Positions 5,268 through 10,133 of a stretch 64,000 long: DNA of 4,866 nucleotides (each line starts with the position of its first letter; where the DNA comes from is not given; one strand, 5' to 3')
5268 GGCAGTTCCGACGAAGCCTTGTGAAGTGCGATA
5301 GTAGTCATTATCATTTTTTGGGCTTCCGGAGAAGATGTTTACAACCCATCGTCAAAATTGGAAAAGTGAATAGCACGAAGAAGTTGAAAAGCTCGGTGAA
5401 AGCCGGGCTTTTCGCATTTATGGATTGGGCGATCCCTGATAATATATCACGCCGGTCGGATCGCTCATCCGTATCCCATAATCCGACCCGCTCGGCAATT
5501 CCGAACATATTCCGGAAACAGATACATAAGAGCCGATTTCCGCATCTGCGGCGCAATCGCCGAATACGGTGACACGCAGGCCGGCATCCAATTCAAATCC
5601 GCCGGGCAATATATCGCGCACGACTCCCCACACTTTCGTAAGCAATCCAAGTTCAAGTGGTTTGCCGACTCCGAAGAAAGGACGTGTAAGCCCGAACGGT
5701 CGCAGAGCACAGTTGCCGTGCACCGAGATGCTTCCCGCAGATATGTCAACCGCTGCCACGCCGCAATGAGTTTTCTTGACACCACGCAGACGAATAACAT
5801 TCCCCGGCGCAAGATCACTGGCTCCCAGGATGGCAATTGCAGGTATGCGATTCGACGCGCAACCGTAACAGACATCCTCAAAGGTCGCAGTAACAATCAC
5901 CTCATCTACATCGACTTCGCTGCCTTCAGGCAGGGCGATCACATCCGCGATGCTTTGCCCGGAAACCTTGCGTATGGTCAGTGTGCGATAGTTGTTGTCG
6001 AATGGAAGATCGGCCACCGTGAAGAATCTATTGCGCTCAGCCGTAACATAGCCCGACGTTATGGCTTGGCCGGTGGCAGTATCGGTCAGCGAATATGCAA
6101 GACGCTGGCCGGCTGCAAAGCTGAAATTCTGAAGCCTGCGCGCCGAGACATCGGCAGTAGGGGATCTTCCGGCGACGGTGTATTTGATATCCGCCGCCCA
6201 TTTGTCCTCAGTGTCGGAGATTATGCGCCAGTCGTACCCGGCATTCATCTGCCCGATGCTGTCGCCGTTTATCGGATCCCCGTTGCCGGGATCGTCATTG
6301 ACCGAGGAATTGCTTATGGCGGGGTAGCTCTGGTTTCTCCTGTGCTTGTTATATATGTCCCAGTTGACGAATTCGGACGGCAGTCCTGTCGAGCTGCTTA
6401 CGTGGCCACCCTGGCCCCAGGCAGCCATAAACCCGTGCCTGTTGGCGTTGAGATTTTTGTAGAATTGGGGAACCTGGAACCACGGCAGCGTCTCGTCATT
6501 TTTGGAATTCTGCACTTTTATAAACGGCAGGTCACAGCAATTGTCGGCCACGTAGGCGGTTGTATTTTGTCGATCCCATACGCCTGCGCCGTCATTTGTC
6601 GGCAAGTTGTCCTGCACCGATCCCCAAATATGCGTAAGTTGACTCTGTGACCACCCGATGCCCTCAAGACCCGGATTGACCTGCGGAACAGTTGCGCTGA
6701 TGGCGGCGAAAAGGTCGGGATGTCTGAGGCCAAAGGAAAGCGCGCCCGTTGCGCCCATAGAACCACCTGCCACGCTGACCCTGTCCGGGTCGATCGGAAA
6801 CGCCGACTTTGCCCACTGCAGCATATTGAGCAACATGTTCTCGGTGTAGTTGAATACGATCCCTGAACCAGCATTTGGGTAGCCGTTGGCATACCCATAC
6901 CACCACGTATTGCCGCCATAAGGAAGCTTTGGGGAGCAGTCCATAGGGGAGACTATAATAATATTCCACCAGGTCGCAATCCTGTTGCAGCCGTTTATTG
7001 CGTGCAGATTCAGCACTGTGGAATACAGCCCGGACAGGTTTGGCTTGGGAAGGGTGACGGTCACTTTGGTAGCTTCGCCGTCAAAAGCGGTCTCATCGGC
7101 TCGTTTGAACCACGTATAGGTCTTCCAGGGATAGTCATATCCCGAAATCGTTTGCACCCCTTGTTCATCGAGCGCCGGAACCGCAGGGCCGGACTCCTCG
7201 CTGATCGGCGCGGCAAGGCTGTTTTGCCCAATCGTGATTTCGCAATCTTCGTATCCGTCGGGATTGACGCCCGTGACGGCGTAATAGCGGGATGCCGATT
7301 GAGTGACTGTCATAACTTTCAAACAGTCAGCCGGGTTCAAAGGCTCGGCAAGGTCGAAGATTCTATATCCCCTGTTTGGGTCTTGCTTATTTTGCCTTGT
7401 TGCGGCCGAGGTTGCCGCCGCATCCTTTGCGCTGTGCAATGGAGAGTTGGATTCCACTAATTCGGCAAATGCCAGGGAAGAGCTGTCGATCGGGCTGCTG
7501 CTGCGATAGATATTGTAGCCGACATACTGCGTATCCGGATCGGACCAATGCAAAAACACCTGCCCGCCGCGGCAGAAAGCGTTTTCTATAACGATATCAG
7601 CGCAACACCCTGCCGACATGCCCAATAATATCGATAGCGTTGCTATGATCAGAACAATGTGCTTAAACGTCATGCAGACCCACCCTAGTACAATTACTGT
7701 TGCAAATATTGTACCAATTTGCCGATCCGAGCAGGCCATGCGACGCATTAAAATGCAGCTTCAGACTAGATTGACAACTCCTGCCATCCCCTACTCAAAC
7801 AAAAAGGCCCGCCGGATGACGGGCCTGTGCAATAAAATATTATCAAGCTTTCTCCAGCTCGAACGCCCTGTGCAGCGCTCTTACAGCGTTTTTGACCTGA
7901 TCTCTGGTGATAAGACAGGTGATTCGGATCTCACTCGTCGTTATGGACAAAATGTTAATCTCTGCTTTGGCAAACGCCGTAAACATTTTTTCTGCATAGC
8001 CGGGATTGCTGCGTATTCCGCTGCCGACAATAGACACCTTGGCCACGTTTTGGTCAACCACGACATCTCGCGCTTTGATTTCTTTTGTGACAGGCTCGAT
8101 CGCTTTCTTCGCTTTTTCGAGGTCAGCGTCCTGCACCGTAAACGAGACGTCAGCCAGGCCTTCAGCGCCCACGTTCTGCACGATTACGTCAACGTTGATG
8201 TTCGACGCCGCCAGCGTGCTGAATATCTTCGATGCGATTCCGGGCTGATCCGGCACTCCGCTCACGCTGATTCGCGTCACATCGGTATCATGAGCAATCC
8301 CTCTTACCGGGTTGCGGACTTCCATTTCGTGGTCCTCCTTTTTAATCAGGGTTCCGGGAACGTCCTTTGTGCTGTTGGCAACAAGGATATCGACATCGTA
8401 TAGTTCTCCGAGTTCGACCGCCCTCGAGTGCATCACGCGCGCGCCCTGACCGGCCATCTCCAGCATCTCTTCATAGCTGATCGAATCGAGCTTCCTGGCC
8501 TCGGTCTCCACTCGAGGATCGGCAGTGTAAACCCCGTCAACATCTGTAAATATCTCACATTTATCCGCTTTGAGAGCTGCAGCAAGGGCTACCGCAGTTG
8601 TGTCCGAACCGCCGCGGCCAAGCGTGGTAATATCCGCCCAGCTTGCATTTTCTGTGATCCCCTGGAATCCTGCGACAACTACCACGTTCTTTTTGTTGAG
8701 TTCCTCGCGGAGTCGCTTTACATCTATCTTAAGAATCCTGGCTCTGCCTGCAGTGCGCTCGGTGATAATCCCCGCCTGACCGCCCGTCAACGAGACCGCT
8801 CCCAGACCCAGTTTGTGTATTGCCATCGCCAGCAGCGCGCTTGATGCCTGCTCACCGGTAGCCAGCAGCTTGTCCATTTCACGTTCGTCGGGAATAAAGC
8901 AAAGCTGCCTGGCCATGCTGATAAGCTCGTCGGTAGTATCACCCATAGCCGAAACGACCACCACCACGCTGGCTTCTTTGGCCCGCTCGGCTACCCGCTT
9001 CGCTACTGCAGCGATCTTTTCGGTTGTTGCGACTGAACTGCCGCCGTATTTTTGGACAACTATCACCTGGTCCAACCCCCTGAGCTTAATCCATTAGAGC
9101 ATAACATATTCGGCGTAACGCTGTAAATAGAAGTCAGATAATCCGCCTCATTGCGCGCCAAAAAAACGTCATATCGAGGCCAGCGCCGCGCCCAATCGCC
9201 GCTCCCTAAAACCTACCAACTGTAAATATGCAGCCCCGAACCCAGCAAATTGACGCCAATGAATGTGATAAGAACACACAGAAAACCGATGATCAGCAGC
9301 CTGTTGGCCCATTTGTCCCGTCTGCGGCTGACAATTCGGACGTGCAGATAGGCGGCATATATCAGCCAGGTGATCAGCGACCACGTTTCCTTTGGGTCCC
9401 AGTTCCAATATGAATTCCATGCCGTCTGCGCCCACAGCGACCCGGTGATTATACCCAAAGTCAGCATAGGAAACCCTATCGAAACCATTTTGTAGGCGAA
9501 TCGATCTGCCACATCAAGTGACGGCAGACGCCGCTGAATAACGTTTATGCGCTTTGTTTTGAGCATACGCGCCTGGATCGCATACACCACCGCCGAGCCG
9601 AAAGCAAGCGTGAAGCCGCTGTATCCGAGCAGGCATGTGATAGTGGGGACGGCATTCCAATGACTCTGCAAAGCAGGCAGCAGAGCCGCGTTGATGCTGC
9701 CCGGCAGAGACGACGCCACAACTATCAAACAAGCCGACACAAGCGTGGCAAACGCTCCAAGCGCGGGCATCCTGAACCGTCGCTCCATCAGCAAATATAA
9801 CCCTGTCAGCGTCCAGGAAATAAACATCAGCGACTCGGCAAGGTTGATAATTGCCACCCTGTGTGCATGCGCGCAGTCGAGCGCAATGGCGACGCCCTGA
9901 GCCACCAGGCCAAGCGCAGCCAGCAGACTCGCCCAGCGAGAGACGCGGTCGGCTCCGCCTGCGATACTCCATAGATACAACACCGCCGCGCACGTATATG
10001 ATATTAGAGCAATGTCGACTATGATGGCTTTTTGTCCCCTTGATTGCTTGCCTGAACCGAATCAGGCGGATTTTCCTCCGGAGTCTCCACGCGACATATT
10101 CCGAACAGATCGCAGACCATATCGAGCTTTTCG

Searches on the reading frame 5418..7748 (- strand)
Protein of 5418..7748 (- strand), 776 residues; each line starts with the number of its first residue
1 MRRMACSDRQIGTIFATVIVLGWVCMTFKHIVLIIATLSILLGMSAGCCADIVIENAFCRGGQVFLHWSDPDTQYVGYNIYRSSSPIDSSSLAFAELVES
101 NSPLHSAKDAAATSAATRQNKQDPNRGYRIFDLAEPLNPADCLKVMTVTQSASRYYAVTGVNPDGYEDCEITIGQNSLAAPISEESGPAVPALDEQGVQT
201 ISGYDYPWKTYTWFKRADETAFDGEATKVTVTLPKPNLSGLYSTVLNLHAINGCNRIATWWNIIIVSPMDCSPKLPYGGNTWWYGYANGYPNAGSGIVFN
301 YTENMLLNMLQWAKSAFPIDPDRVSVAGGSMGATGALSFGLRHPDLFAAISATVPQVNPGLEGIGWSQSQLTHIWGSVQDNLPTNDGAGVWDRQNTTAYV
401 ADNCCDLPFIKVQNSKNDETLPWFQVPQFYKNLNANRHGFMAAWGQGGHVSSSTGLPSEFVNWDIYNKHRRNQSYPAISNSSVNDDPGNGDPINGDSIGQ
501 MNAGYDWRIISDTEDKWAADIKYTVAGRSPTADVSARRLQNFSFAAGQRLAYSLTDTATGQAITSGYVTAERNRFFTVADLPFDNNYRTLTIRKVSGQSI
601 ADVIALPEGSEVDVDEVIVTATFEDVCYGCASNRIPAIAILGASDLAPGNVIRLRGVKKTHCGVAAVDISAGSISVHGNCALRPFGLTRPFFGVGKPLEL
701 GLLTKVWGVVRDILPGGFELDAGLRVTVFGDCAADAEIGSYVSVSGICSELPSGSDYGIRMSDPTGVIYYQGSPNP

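Call 24: search_protein_families(library=pfam, proteins=[window:5418-7748:-], max_evalue=0.00001)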
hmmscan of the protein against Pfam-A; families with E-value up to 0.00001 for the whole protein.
window:5418-7748:- (776 aa): 1 family
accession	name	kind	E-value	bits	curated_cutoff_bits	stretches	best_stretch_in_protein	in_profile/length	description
PF00756.26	Esterase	-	1.5e-11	45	22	1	276-406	64-172/251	Putative esterase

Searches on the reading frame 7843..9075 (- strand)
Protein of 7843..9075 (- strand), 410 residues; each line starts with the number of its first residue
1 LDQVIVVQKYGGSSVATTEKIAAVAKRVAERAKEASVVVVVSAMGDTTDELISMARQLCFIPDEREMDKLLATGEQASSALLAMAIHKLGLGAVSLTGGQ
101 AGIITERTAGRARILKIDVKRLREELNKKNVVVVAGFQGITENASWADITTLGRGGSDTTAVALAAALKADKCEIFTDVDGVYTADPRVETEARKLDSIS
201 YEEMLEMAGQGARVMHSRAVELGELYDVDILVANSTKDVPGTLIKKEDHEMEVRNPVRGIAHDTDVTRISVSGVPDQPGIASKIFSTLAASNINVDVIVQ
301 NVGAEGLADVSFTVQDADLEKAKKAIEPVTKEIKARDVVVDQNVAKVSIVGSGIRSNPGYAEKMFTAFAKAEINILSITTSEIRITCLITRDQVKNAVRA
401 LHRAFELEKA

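Call 24: search_protein_families(library=pfam, proteins=[window:7843-9075:-], max_evalue=0.00001)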
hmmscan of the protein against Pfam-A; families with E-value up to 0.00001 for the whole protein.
window:7843-9075:- (410 aa): 4 families
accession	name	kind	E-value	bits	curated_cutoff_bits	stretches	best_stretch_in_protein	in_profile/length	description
PF00696.33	AA_kinase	-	2e-48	165.6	24.9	1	5-234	2-234/234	Amino acid kinase family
PF22468.2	ACT_9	-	2.7e-35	120.4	27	2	347-405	1-61/61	ACT domain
PF13840.12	ACT_7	-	5.7e-19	68.2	27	1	340-403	2-65/65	ACT domain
PF01842.31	ACT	-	2.5e-16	59.5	27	1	268-327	2-62/66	ACT domain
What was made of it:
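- These include ORFs with full-length Pfam matches, such as aspartate kinase 7843-9075 (call 24).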

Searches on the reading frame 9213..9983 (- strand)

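Call 24: search_protein_families(library=pfam, proteins=[window:9213-9983:-], max_evalue=0.00001)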
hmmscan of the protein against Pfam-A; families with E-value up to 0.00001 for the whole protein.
window:9213-9983:- (256 aa): 1 family
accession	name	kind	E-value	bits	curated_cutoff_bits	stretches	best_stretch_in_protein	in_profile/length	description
PF01578.25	Cytochrom_C_asm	-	8.9e-48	163.2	29.9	1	46-252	2-212/212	Cytochrome C assembly protein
